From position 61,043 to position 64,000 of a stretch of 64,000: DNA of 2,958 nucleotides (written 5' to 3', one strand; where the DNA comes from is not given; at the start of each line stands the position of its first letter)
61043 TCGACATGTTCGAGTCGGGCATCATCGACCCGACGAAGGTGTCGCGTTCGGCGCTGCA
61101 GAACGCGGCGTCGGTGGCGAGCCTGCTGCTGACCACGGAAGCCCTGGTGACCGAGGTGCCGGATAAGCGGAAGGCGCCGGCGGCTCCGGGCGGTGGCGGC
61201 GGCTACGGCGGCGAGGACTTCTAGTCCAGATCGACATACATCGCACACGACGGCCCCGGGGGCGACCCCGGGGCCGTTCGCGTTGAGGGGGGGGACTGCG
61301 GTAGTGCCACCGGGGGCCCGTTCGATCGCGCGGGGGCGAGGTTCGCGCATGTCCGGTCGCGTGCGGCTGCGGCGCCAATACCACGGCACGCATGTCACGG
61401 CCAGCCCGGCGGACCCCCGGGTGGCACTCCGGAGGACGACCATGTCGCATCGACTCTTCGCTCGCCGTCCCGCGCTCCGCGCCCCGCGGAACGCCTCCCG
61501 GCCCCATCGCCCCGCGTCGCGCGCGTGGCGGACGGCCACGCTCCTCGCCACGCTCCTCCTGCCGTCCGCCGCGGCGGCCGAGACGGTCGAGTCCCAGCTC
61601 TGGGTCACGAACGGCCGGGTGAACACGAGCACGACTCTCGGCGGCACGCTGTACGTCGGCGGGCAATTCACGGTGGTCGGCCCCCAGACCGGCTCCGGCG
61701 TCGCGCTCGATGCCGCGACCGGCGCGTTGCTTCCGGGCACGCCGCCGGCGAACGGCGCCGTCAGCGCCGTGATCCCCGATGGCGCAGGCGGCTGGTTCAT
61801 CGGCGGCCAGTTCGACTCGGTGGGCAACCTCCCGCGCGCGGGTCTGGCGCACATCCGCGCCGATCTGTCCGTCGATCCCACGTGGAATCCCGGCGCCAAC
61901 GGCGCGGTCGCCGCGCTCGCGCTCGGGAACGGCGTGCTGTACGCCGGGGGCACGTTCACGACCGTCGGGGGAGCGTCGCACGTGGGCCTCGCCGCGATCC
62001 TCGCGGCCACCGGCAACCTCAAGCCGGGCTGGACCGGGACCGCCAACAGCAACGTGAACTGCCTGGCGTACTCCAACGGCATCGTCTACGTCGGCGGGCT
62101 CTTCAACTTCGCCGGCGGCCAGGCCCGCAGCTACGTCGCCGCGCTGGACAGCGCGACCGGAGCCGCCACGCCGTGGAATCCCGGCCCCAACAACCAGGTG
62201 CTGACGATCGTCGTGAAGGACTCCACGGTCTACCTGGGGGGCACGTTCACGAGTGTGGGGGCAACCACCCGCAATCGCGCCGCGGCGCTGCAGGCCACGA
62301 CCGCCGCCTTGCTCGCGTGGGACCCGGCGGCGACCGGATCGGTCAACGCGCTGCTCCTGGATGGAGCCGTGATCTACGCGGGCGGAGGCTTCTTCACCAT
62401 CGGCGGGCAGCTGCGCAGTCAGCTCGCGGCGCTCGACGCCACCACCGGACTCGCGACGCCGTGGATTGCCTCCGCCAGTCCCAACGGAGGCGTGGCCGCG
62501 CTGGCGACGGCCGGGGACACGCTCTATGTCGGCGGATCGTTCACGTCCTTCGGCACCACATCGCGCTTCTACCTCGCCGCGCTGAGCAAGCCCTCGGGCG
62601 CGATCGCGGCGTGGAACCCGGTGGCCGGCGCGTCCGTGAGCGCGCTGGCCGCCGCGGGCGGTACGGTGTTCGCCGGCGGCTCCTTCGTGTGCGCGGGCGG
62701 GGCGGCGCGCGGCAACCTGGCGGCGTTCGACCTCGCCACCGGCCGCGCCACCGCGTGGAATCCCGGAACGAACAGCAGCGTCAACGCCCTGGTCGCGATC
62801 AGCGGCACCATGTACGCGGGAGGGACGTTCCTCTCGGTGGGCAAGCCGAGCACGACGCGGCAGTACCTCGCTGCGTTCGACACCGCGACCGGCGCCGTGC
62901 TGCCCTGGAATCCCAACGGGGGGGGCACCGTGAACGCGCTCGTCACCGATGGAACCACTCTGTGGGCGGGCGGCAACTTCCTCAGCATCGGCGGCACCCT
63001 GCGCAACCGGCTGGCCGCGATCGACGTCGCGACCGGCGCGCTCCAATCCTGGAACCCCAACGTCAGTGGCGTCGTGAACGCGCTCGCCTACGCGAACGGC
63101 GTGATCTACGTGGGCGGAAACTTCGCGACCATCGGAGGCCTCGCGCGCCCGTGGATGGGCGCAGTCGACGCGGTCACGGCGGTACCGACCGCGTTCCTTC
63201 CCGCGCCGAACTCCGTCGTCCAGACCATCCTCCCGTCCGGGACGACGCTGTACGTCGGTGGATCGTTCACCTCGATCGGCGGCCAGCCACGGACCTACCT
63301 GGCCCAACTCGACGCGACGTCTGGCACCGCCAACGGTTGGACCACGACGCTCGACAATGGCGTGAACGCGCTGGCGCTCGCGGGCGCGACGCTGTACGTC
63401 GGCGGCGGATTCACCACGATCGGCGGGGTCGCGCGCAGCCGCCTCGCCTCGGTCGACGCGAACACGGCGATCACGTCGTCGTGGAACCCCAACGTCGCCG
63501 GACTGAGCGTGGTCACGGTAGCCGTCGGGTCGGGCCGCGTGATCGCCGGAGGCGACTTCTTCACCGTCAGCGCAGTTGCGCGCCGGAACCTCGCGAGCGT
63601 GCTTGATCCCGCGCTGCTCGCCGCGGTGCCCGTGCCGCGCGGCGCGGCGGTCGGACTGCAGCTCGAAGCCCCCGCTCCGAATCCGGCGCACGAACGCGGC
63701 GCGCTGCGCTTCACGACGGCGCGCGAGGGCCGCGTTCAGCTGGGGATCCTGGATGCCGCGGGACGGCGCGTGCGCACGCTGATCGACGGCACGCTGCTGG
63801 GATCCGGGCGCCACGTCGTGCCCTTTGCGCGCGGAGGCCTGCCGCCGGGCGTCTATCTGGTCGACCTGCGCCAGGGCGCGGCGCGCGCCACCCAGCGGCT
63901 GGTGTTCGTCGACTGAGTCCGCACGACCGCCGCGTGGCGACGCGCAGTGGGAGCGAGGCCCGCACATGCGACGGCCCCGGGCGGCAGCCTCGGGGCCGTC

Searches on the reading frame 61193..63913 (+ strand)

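Call 34: search_protein_families(library=pfam, proteins=[window:61193-63913:+], max_evalue=0.01)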
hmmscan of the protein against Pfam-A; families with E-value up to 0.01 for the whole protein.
window:61193-63913:+ (907 aa): 2 families
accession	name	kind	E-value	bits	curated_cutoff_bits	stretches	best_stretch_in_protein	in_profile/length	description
PF17164.10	DUF5122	-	1e-14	54.9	27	1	686-710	6-29/36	Domain of unknown function (DUF5122) beta-propeller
PF12768.13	Rax2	-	1.4e-10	41.4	28.8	1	511-635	3-132/254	Rax2 C-terminal beta propeller domain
